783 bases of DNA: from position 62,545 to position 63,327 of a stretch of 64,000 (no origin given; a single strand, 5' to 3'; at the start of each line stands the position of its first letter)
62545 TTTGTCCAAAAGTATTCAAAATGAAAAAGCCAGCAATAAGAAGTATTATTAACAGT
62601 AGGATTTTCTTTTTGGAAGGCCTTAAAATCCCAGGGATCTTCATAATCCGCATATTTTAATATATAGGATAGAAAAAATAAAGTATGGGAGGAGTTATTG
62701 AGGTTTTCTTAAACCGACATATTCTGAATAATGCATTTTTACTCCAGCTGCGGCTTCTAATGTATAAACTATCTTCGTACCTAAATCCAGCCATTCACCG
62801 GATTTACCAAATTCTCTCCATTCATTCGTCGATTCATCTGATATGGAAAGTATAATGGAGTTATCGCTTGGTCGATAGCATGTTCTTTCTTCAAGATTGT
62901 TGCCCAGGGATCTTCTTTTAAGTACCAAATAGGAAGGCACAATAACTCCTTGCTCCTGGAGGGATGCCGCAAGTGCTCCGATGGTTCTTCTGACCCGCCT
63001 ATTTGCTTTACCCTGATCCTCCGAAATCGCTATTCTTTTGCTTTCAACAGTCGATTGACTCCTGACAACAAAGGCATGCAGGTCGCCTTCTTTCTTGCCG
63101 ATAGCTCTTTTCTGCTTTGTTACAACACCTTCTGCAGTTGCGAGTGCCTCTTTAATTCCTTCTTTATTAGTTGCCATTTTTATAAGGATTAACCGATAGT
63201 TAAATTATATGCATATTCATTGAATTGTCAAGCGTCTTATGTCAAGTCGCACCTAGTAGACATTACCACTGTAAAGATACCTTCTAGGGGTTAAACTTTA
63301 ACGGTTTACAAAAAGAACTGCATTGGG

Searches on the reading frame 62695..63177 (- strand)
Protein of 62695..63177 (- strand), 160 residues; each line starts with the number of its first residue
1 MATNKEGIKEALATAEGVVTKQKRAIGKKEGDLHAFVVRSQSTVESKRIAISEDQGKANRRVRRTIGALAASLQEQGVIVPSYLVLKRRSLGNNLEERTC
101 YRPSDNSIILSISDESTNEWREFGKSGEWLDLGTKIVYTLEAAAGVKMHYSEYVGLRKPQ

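Call 94: find_encoding_contigs(protein=window:62695-63177:-, flank=10000, max_places=2)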
Protein window:62695-63177:- (160 aa): 24 contigs read that carry it; 1 place shown.
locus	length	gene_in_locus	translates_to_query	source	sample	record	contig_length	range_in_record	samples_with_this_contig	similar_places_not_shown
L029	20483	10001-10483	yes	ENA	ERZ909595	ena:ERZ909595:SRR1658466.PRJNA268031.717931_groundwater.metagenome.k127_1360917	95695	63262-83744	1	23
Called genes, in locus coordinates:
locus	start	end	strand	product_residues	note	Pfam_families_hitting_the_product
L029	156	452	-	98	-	-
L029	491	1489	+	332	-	PF01207:Dus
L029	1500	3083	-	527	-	PF00128:Alpha-amylase, PF16657:Malt_amylase_C (weak), PF23915:SusG_C (weak)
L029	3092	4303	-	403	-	PF13439:Glyco_transf_4 (weak), PF00534:Glycos_transf_1, PF13692:Glyco_trans_1_4, PF13524:Glyco_trans_1_2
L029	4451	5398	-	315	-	PF01018:GTP1_OBG, PF01926:MMR_HSR1, PF02421:FeoB_N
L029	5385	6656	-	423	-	PF00270:DEAD, PF04851:ResIII, PF00271:Helicase_C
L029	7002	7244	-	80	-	-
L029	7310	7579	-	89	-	-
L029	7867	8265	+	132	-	-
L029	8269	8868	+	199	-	PF00625:Guanylate_kin, PF13238:AAA_18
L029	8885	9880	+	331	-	PF09992:NAGPA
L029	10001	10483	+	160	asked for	-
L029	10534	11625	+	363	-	PF25973:BSH_CzcB (weak), PF25954:Beta-barrel_RND_2, PF25990:Beta-barrel_YknX (weak), PF25975:CzcB_C (faint), PF25967:RND-MFP_C, PF25989:YknX_C (weak)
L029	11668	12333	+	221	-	PF02463:SMC_N (faint), PF00005:ABC_tran, PF13304:AAA_21 (faint)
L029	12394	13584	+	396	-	PF12704:MacB_PCD, PF02687:FtsX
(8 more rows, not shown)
